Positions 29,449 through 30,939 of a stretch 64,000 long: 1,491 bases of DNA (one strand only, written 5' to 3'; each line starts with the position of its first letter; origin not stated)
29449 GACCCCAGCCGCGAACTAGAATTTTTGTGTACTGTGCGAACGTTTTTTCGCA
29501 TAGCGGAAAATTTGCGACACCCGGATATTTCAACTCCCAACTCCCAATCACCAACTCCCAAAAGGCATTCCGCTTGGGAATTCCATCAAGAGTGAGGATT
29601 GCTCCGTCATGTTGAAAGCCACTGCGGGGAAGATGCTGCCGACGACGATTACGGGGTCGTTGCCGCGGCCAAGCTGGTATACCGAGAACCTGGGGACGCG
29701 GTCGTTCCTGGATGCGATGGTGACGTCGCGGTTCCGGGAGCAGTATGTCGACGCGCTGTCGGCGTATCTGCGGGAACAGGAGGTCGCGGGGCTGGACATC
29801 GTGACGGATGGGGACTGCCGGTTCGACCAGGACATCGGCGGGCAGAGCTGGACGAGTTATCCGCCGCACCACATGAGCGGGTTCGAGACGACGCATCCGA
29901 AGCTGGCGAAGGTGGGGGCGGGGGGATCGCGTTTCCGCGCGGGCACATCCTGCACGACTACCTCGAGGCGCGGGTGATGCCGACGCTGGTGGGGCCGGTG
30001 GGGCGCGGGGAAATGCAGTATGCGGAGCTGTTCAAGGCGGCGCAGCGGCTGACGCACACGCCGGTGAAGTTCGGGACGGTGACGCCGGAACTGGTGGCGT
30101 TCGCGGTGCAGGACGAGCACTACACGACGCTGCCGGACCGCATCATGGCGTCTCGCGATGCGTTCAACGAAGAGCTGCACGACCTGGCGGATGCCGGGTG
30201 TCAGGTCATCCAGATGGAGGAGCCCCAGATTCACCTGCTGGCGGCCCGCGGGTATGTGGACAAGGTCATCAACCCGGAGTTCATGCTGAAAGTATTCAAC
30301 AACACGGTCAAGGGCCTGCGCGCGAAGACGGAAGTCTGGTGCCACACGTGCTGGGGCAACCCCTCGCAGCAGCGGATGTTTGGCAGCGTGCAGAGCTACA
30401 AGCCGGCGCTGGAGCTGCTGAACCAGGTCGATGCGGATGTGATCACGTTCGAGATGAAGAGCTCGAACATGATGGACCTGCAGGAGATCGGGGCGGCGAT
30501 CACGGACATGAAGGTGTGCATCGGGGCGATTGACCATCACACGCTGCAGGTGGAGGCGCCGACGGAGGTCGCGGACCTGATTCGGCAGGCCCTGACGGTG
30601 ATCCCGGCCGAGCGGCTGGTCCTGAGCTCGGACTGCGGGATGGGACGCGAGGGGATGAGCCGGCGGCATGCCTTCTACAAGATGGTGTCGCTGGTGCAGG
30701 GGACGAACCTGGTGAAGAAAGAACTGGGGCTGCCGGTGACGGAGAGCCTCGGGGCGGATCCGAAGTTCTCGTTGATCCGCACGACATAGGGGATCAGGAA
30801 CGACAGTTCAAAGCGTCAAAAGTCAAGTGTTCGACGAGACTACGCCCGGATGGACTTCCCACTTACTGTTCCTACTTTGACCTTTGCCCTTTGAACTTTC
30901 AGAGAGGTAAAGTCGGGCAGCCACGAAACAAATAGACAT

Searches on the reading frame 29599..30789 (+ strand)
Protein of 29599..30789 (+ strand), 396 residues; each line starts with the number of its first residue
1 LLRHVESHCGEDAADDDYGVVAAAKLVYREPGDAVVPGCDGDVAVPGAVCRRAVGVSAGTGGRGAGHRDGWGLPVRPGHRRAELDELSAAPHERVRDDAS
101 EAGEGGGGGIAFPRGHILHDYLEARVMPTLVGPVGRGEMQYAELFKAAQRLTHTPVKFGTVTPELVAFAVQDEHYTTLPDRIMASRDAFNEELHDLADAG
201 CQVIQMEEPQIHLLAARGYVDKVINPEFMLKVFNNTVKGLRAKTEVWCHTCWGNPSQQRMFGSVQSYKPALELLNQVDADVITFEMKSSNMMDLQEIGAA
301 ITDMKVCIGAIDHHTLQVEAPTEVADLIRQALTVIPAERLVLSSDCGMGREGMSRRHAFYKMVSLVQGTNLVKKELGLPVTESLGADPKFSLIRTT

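Call 8: search_protein_families(library=pfam, proteins=[window:29599-30789:+])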
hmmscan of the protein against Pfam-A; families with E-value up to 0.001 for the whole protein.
window:29599-30789:+ (396 aa): 2 families
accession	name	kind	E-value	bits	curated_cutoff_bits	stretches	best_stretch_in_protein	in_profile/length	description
PF01717.24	Meth_synt_2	-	4.7e-22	79.1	21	1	96-363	62-319/324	Cobalamin-independent synthase, Catalytic domain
PF01208.23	URO-D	-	1.4e-05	24.7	23.9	1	187-348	185-327/346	Uroporphyrinogen decarboxylase (URO-D)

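Call 19: search_protein_families(library=ncbifam, proteins=[window:29599-30789:+], max_evalue=0.001)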
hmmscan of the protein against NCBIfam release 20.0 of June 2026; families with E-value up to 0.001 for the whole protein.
window:29599-30789:+ (396 aa): 7 families
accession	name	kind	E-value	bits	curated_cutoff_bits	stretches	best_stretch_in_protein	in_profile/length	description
NF006589.0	PRK09121.1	equivalog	1.2e-28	100.2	392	1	122-376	94-340/342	methionine synthase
NF003317.0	PRK04326.1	equivalog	8.1e-28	97.5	406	1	128-377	101-327/340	methionine synthase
TIGR01371.1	met_syn_B12ind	equivalog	3e-19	69.5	929.95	1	128-365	520-747/754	5-methyltetrahydropteroyltriglutamate--homocysteine S-methyltransferase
NF003556.0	PRK05222.1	equivalog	1.2e-18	67.4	541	1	128-366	514-741/750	5-methyltetrahydropteroyltriglutamate--homocysteine S-methyltransferase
NF002119.0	PRK00957.1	equivalog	5e-10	39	258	1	173-371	128-303/306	methionine synthase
NF004875.0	PRK06233.1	equivalog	1.1e-09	37.5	576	1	188-349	173-344/373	vitamin B12 independent methionine synthase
NF005085.0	PRK06520.1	subfamily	4.4e-06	26.1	313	1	178-349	161-340/368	5-methyltetrahydropteroyltriglutamate--homocysteine S-methyltransferase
